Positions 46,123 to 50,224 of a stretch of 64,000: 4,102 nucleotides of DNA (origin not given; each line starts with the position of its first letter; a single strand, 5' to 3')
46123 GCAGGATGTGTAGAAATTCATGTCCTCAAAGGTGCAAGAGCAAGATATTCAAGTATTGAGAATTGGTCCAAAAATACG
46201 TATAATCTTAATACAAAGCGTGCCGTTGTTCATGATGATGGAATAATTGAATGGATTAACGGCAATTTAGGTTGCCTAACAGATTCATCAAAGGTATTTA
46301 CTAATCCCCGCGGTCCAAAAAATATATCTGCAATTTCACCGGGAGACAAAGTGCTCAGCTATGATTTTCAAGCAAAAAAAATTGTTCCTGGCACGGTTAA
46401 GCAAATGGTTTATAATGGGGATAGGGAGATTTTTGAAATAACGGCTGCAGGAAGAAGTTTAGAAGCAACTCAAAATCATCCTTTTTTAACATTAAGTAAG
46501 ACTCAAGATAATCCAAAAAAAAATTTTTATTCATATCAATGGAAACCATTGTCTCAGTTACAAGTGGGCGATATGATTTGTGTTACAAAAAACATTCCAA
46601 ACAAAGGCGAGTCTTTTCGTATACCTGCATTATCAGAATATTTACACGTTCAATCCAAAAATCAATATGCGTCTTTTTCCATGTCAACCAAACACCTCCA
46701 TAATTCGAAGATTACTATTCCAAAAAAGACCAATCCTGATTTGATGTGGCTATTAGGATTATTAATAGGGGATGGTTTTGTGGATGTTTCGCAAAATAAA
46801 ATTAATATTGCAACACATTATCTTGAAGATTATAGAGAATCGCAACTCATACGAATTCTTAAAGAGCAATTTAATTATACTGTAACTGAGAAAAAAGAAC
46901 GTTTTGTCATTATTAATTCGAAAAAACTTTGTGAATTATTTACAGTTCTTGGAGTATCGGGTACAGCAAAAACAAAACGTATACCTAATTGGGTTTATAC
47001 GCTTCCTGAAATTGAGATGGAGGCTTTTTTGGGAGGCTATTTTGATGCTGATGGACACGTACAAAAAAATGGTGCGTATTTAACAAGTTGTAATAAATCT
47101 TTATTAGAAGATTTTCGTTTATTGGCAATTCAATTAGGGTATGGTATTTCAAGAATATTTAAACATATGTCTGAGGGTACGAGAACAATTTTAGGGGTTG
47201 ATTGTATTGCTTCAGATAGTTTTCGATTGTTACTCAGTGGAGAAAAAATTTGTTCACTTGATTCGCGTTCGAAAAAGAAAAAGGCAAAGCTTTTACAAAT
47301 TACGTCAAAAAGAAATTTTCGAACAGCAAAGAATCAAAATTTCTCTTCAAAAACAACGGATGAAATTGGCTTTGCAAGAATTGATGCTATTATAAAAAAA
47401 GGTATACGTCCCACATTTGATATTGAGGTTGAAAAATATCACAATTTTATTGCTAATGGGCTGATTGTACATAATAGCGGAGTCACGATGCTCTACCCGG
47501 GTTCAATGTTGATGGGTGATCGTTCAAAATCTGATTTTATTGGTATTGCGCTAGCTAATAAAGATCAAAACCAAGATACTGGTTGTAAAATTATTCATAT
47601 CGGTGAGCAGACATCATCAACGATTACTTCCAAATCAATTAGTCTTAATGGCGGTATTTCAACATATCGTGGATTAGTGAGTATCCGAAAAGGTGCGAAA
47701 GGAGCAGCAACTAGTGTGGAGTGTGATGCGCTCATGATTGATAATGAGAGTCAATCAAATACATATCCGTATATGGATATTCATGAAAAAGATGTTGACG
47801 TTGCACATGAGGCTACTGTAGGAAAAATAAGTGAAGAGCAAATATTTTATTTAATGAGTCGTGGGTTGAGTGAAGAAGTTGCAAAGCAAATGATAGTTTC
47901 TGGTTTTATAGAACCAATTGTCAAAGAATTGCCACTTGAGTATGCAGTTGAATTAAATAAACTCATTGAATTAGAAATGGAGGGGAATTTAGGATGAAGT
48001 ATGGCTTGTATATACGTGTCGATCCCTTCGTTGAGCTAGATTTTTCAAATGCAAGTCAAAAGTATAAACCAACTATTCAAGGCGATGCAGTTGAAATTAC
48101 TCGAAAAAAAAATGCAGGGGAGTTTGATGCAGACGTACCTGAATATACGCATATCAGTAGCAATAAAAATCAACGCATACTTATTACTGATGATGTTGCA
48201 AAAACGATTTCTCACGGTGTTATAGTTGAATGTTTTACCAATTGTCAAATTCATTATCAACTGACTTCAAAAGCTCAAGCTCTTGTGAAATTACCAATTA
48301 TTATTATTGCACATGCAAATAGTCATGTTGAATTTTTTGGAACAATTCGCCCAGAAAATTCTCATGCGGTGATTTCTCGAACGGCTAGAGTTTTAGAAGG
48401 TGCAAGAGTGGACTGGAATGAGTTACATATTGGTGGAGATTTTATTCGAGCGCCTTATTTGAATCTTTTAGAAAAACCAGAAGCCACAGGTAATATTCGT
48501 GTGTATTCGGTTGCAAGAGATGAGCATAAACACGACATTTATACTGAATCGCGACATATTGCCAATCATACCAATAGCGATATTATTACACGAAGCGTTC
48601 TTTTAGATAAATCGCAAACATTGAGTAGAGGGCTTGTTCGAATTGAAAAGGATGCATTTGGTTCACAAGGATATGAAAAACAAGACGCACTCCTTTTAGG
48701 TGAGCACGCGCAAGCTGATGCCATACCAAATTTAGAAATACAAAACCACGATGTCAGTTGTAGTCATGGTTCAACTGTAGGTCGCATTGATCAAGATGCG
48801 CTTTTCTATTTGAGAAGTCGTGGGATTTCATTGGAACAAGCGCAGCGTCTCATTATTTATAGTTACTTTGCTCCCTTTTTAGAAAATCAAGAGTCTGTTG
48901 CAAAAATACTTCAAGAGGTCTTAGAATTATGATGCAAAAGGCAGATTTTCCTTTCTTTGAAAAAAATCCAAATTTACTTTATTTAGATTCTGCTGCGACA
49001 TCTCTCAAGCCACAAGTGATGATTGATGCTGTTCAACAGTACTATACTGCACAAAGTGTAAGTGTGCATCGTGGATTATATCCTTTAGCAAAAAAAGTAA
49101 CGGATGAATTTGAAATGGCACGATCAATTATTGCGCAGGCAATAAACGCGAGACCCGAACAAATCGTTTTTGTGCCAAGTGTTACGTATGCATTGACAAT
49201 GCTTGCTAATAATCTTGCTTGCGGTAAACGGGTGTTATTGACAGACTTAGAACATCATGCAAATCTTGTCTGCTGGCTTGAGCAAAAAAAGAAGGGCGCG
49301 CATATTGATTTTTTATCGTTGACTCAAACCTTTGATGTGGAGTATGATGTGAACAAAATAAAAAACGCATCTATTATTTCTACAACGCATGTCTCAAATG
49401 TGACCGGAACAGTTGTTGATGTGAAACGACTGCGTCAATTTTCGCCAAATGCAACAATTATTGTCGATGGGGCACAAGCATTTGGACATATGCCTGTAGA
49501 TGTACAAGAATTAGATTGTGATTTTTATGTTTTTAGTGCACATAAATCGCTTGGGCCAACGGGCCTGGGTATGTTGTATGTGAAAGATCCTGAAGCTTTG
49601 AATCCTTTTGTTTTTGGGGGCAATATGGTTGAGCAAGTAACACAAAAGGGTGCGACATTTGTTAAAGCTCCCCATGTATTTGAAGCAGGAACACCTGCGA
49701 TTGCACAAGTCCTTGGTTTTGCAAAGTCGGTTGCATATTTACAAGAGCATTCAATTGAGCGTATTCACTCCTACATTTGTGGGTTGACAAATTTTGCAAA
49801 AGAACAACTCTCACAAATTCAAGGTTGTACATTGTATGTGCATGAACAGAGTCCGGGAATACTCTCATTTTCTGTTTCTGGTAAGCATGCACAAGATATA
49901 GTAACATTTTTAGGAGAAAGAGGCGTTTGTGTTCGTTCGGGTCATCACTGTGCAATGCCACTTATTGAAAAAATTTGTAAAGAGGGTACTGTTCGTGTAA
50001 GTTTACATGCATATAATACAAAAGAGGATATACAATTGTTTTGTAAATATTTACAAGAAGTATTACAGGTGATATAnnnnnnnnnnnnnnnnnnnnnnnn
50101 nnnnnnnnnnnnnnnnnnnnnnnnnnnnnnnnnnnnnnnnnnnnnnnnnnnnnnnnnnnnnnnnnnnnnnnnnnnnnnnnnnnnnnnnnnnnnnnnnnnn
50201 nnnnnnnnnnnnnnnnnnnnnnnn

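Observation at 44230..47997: SufB carrying two inteins, each with a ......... homing endonuclease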

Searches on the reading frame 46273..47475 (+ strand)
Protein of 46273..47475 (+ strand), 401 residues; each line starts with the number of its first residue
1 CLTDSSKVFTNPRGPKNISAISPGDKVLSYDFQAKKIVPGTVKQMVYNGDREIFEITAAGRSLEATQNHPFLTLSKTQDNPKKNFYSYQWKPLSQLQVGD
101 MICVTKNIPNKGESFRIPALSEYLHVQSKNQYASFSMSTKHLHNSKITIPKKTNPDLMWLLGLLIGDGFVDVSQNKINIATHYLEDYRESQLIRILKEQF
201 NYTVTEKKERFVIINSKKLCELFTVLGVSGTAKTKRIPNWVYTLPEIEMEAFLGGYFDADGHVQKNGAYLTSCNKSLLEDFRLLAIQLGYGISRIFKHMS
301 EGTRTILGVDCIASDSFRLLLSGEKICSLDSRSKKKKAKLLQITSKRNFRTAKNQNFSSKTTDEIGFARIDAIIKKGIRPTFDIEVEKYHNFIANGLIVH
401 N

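Call 4: search_protein_families(library=pfam, proteins=[window:46273-47475:+], max_evalue=0.01)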
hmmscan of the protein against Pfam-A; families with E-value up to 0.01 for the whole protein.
window:46273-47475:+ (401 aa): 4 families
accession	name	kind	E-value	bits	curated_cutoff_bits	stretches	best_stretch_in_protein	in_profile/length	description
PF14890.11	Intein_splicing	-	4.5e-18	65.9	35.8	1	21-401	15-155/155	Intein splicing domain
PF14528.11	LAGLIDADG_3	-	1.5e-14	54.4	22.5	1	250-318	4-75/82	LAGLIDADG-like domain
PF01079.26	Hint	-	2.4e-05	24.5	29.7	1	1-111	13-123/213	Hint module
PF05204.19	Hom_end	-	0.00036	21.1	21.1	0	250-289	15-57/110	Homing endonuclease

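Call 5: search_protein_families(library=ncbifam, proteins=[window:46273-47475:+], max_evalue=0.01)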
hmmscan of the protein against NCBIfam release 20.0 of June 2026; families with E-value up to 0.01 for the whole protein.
window:46273-47475:+ (401 aa): 13 families
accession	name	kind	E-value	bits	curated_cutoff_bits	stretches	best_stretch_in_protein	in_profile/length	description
NF005852.0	PRK07773.1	equivalog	3.6e-16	58.7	780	2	1-111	398-499/886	replicative DNA helicase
NF006207.0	PRK08332.1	equivalog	1.1e-13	49.3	2400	1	155-401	1003-1241/1684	vitamin B12-dependent ribonucleotide reductase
NF011303.0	PRK14715.1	equivalog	6e-13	46.8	1585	1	157-298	1120-1264/1627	DNA-directed DNA polymerase II large subunit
NF011418.0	PRK14845.1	equivalog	2e-12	45.7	756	1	63-361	104-303/1049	translation initiation factor IF-2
NF038162.1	RtcB_rel_intein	exception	4.2e-12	44.9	1150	1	1-263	95-368/961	intein-containing RtcB family protein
NF045703.1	rSAM_Tes_intein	exception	6.6e-12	44.1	1700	1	116-401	334-610/1040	tetraether lipid synthase Tes, intein-containing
NF003157.0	PRK04132.1-2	equivalog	1.9e-09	36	1103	1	154-287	169-304/864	replication factor C small subunit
TIGR01443.1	intein_Cterm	domain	6.8e-09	35.7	15.6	1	381-401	2-23/24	intein C-terminal splicing region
NF011491.0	PRK14898.1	equivalog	1.3e-08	33.4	783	1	57-284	157-374/860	DNA-directed RNA polymerase subunit A''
NF038098.1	GyrA_w_intein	exception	2.6e-07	28.9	1850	0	41-117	162-234/1232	intein-containing DNA gyrase subunit A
NF011287.0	PRK14698.1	equivalog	3.6e-06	25.3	1238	1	136-269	372-506/1017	V-type ATP synthase subunit A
TIGR01445.1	intein_Nterm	domain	1.8e-05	25.6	24.5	1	1-73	1-83/83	intein N-terminal splicing region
NF007072.0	PRK09519.1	equivalog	0.0018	16.7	1024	0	362-401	652-691/790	intein-containing recombinase RecA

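Call 25: search_solved_structures(query=window:46273-47475:+, max_evalue=0.01, show_alignments=1)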
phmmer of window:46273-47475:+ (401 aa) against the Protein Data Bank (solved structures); distinct sequences matched with E-value up to 0.01: 11.
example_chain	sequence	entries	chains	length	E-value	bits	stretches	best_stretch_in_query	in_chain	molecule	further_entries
2cw7_A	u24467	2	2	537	1e-05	27.7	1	155-295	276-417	Endonuclease PI-PkoII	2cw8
7qsu_A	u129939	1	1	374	1.3e-05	27.4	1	130-276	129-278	V-ATPase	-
7cfv_A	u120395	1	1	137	1.7e-05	27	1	367-401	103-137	Spl DnaX mini-intein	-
7qss_A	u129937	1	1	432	1.9e-05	26.8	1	131-275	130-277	V-type ATP synthase alpha chain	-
1mi8_A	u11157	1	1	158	2.4e-05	26.5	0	361-400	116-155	DnaB intein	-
4o1r_A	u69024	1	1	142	8.4e-05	24.7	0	363-401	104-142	Replicative DNA helicase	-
1dq3_A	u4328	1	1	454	0.00054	22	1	159-356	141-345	ENDONUCLEASE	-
2imz_A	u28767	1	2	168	0.00055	22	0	362-401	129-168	Endonuclease PI-MtuI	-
6frg_A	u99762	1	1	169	0.00059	21.9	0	367-400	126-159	Replicative DNA helicase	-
6frh_A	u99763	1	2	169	0.00061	21.9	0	366-400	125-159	Replicative DNA helicase,Replicative DNA helicase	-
6rpq_A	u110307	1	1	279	0.0042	19.1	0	381-401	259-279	Ubiquitin-like protein SMT3,1108aa long hypothetical cell division control protein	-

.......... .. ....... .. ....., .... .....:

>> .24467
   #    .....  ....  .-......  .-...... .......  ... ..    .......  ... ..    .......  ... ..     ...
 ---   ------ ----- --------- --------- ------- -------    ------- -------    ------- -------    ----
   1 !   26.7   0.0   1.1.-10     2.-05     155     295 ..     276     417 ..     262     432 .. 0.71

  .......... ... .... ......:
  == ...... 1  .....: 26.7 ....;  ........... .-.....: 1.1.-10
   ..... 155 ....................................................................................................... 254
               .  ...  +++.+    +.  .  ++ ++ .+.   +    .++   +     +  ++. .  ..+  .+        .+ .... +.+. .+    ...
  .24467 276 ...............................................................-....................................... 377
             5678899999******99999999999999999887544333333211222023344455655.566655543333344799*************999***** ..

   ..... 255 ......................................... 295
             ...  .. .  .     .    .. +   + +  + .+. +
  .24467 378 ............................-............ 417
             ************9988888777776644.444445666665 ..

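Call 49: predict_structure(alignment_id=A2)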
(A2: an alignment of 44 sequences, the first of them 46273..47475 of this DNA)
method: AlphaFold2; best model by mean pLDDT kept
length: 401 residues; sequences in the alignment: 44
mean_pLDDT: 91.8   pTM: 0.90
mean pLDDT of the five models: 91.8, 91.2, 90.7, 89.3, 89.2
residues with pLDDT >= 90: 313; 70-90: 75; 50-70: 13; < 50: 0
segments of 3 or more residues with pLDDT < 50: none
pLDDT, mean of each block of 10 residues (from residue 1): 94 92 95 93 95 96 96 80 78 96 92 91 78 85 81 98 96 93 94 97 94 94 93 93 96 97 93 96 96 93 87 93 92 96 84 78 93 97 94 95 88
secondary structure, 60 per line:
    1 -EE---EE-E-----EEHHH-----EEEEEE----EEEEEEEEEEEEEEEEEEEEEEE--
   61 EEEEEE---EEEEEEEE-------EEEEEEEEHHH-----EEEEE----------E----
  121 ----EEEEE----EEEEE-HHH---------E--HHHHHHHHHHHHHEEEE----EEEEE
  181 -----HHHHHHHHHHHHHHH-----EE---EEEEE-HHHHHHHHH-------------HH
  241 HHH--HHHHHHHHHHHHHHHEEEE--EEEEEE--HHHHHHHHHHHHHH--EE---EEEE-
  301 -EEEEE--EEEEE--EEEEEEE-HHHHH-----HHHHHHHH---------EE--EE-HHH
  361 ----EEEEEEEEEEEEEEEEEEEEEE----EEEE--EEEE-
elements in order: E26-31 E36-58 E61-66 E70-77 E85-92 E101-105 E125-129 E134-138 H155-167 E168-171 E176-180 H186-200 E211-215 H217-225 H239-243 H246-260 E261-264 E267-272 H275-288 E296-299 E302-306 E309-313 E316-322 H324-328 H334-341 E365-386 E391-394 E397-400

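Call 52: fold_search(model_id=the predicted structure, library=pdb)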
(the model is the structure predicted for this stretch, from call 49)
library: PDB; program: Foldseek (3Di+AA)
matches with E <= 10: 400; with E <= 0.001: 76
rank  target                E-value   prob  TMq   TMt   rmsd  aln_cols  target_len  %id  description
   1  7qsu                  1.2e-23  1.00  0.69  0.75   5.4       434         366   19  Crystal structure of homing endonuclease-associated TliVMA intein (C1A, d333-339) (released 2022-03-30)
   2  7qss                  1.6e-22  1.00  0.71  0.66   5.8       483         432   18  Crystal structure of homing endonuclease-associated TliVMA intein (C1A) (released 2022-03-30)
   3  7qst                  1.3e-18  1.00  0.64  0.70   8.1       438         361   17  Crystal structure of homing endonuclease-associated PhoVMA intein (C1A) (released 2022-03-30)
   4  2cw7                  3.9e-17  1.00  0.67  0.51  11.6       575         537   13  Crystal structure of intein homing endonuclease II (released 2006-04-18)
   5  1vde_A                7.0e-16  1.00  0.54  0.51  21.6       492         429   13  PI-SCEI, A HOMING ENDONUCLEASE WITH PROTEIN SPLICING ACTIVITY (released 1998-04-08)
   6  1dq3                  1.1e-15  1.00  0.67  0.60   5.3       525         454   17  CRYSTAL STRUCTURE OF AN ARCHAEAL INTEIN-ENCODED HOMING ENDONUCLEASE PI-PFUI (released 2000-07-05)
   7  1dfa                  3.7e-15  1.00  0.55  0.55  22.4       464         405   15  CRYSTAL STRUCTURE OF PI-SCEI IN C2 SPACE GROUP (released 1999-12-08)
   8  1vde_B                9.2e-15  1.00  0.54  0.51  17.9       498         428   14  PI-SCEI, A HOMING ENDONUCLEASE WITH PROTEIN SPLICING ACTIVITY (released 1998-04-08)
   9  1ef0_A                1.3e-14  1.00  0.54  0.52  22.9       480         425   13  CRYSTAL STRUCTURE OF PI-SCEI MINIPRECURSOR (released 2000-06-07)
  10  1um2_B                2.8e-14  1.00  0.53  0.51  23.8       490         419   13  Crystal Structure of the Vma1-Derived Endonuclease with the Ligated Extein Segment (released 2004-09-22)
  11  1lws_A                2.8e-14  1.00  0.53  0.51  20.8       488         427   14  Crystal structure of the intein homing endonuclease PI-SceI bound to its recognition sequence (released 2002-09-27)
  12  1jva_B                5.7e-14  1.00  0.51  0.48  23.7       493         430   13  CRYSTAL STRUCTURE OF THE VMA1-DERIVED ENDONUCLEASE BEARING THE N AND C EXTEIN PROPEPTIDES (released 2002-08-29)
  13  1lwt_A                1.6e-13  1.00  0.51  0.47  23.4       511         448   14  Crystal structure of the intein homing endonuclease PI-SceI bound to its substrate DNA (Ca2+ free) (released 2002-09-27)
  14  1jva_A                1.7e-13  1.00  0.49  0.46  22.0       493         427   14  CRYSTAL STRUCTURE OF THE VMA1-DERIVED ENDONUCLEASE BEARING THE N AND C EXTEIN PROPEPTIDES (released 2002-08-29)
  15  1um2_A                2.3e-13  1.00  0.52  0.50  22.5       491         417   14  Crystal Structure of the Vma1-Derived Endonuclease with the Ligated Extein Segment (released 2004-09-22)
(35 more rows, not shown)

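Call 73: find_related_loci(query=window:46273-47475:+, collection=viral_contigs, flank=3000)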
Query window:46273-47475:+ (401 aa) in viral_contigs; peptide patterns used: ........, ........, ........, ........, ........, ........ (x = any residue, [..] = any of these).
47 stretches matched a pattern; 31 encode a relative of the query (tblastn E <= 1e-3); 31 distinct loci.
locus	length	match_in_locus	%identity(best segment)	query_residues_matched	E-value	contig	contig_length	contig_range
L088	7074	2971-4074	24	1-401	2e-12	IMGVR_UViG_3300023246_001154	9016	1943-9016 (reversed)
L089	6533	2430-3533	24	1-401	2e-12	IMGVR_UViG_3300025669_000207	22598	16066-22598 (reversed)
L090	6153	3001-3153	48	355-401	1e-7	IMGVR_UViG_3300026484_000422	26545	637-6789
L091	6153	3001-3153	48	355-401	1e-7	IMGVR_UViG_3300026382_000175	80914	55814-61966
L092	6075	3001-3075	64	377-401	4e-7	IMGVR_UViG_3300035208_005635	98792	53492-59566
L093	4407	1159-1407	37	318-401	2e-6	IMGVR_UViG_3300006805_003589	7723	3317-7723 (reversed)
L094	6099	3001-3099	48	369-401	7e-6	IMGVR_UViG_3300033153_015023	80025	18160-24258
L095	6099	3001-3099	52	369-401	7e-6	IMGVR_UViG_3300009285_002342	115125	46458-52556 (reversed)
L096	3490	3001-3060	80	382-401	8e-6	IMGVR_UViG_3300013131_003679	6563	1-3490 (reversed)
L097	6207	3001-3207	32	323-401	1e-5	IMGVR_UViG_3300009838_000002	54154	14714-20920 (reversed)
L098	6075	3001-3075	60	377-401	1e-5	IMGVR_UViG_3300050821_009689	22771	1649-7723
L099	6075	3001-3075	64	377-401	2e-5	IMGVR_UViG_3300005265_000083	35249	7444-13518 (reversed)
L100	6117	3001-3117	51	364-401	3e-5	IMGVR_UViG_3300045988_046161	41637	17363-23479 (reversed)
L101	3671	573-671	39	369-401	2e-5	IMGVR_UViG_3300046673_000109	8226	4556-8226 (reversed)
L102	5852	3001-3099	56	367-401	3e-5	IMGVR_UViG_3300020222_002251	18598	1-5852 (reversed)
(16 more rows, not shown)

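Call 74: find_homologous_proteins(query=window:46273-47475:+, max_evalue=1e-20)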
Query window:46273-47475:+ (401 aa): 31 proteins with E <= 1e-20 among 4634 candidates.
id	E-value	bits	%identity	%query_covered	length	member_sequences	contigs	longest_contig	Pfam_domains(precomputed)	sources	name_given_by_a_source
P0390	2.0e-132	460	52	100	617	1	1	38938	PF05204.20,PF01458.24,PF14528.12,PF14890.12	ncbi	-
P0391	8.0e-132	458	53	98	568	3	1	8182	PF01458.24,PF14528.12,PF14890.12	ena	-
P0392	2.8e-124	433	50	97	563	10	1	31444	PF01458.24,PF14528.12,PF14890.12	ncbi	ncbi:MAG: SufD family Fe-S cluster assembly protein [Nanoarchaeota archaeon]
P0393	6.6e-109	382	51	82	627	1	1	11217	PF01458.24,PF19295.6,PF14528.12,PF14890.12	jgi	-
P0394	4.5e-93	330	43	100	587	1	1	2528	PF01458.24,PF14528.12,PF14890.12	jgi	jgi:intein/homing endonuclease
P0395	7.5e-92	326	58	66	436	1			PF01458.24,PF14528.12,PF14890.12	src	-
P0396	1.6e-86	309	59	61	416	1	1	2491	PF05204.20,PF01458.24,PF14528.12,PF14890.12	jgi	-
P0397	2.2e-80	288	52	64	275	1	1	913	PF14528.12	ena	-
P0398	5.8e-75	271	51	59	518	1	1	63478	PF01458.24,PF19295.6,PF14890.12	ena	-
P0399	3.4e-59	219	43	67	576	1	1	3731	PF01458.24,PF19295.6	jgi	jgi:hypothetical protein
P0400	7.0e-55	204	56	44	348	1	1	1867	PF01458.24,PF14528.12,PF14890.12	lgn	-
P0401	1.5e-47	180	34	100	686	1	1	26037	PF01458.24,PF19295.6,PF14528.12,PF14890.12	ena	-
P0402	4.0e-47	179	33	100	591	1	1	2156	PF01458.24,PF14528.12,PF14890.12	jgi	-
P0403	8.6e-46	175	33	100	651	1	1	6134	PF01458.24,PF14528.12,PF14890.12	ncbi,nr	ncbi:MAG: SufD family Fe-S cluster assembly protein [Deltaproteobacteria bacterium]|nr:SufD family F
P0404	7.9e-44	168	32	100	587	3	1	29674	PF01458.24,PF14528.12,PF14890.12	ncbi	ncbi:MAG TPA: SufD family Fe-S cluster assembly protein [Patescibacteria group bacterium]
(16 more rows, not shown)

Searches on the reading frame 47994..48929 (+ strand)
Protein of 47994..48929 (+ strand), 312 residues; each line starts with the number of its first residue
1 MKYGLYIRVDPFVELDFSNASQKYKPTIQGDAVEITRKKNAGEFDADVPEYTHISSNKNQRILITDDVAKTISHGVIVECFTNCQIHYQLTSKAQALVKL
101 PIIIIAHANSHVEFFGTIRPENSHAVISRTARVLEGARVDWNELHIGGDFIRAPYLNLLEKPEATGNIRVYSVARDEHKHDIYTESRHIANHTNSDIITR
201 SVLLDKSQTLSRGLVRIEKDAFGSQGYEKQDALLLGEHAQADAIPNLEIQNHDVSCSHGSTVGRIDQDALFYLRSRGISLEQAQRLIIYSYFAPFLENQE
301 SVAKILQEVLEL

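Call 4: search_protein_families(library=pfam, proteins=[window:47994-48929:+], max_evalue=0.01)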
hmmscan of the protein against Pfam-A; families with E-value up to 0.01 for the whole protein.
window:47994-48929:+ (312 aa): 1 family
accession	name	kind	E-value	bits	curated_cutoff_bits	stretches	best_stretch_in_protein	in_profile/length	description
PF01458.23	SUFBD_core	-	1.7e-53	181.9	27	1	76-290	16-231/232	SUF system FeS cluster assembly, SufBD core domain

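Call 5: search_protein_families(library=ncbifam, proteins=[window:47994-48929:+], max_evalue=0.01)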
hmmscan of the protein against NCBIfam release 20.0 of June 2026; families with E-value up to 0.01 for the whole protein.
window:47994-48929:+ (312 aa): 5 families
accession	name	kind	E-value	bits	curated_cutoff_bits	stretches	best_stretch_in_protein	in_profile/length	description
TIGR01981.1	sufD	equivalog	8.1e-54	182.8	222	1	66-300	31-267/275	Fe-S cluster assembly protein SufD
TIGR01980.1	sufB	equivalog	2.8e-31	108.7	346.4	1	122-297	259-434/448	Fe-S cluster assembly protein SufB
NF008194.0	PRK10948.1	equivalog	3.4e-30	105.2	489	1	139-300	241-402/423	Fe-S cluster assembly protein SufD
NF008773.0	PRK11814.1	equivalog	5.9e-25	87.8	717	1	130-293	294-457/484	Fe-S cluster assembly protein SufB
NF052511.1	SUF_like_SmsB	exception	3.9e-15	55.8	650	1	199-298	327-424/445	SUF-like minimal system protein SmsB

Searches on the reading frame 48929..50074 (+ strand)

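Call 4: search_protein_families(library=pfam, proteins=[window:48929-50074:+], max_evalue=0.01)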
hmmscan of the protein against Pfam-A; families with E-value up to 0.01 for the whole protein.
window:48929-50074:+ (382 aa): 2 families
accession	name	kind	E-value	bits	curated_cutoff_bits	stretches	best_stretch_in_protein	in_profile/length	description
PF00266.25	Aminotran_5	-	1e-109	367.4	21.5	1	18-371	2-371/371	Aminotransferase class-V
PF00155.27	Aminotran_1_2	-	1.1e-06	28.5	19.7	1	65-374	79-360/361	Aminotransferase class I and II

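Call 5: search_protein_families(library=ncbifam, proteins=[window:48929-50074:+], max_evalue=0.01)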
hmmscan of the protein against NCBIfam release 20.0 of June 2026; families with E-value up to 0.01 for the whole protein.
window:48929-50074:+ (382 aa): 26 families (the best 25 are shown)
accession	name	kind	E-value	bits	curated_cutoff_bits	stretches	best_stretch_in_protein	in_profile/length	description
TIGR01979.1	sufS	subfamily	1e-114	383.6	475.1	1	4-381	4-401/403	SufS family cysteine desulfurase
NF041166.1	f2_encap_cargo1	exception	2.9e-96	324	800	1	4-377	231-622/623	family 2A encapsulin nanocompartment cargo protein cysteine desulfurase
NF008126.0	PRK10874.1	equivalog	1.8e-92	310.6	607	1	4-381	10-398/401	cysteine desulfurase CsdA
NF006791.0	PRK09295.1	equivalog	6.9e-89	298.7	661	1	4-379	9-402/406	cysteine desulfurase SufS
TIGR03392.1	FeS_syn_CsdA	equivalog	1.1e-88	298.1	493.6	1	5-381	8-395/398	cysteine desulfurase CsdA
TIGR01977.1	am_tr_V_EF2568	hypoth_equivalog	1e-55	189.3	377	1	18-378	2-376/376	cysteine desulfurase family protein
TIGR01976.1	am_tr_V_VC1184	hypoth_equivalog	5.3e-46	157.7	352.35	1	5-373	8-399/401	cysteine desulfurase-like protein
TIGR03402.1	FeS_nifS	equivalog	2.3e-35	122.1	530.75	1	18-380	2-371/379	cysteine desulfurase NifS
NF040779.1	Sec_lyase_SclA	exception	9.2e-34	116.9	525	1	17-379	1-377/378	selenocysteine lyase SclA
TIGR03235.1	DNA_S_dndA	equivalog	9e-23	81.1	480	1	18-342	1-325/353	cysteine desulfurase DndA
NF010611.0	PRK14012.1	equivalog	2.1e-22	79.7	548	1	17-344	7-333/406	IscS subfamily cysteine desulfurase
TIGR02006.1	IscS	equivalog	4.7e-22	78.6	643.2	1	17-302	5-287/402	IscS subfamily cysteine desulfurase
NF002806.0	PRK02948.1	subfamily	9.8e-19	67.6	304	1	17-343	2-325/381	IscS subfamily cysteine desulfurase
TIGR03403.1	nifS_epsilon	equivalog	2.1e-17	63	587.7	1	100-235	91-231/382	NifS family cysteine desulfurase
TIGR04343.1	egtE_PLP_lyase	equivalog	2.8e-14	52.7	400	1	17-326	15-321/370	ergothioneine biosynthesis PLP-dependent enzyme EgtE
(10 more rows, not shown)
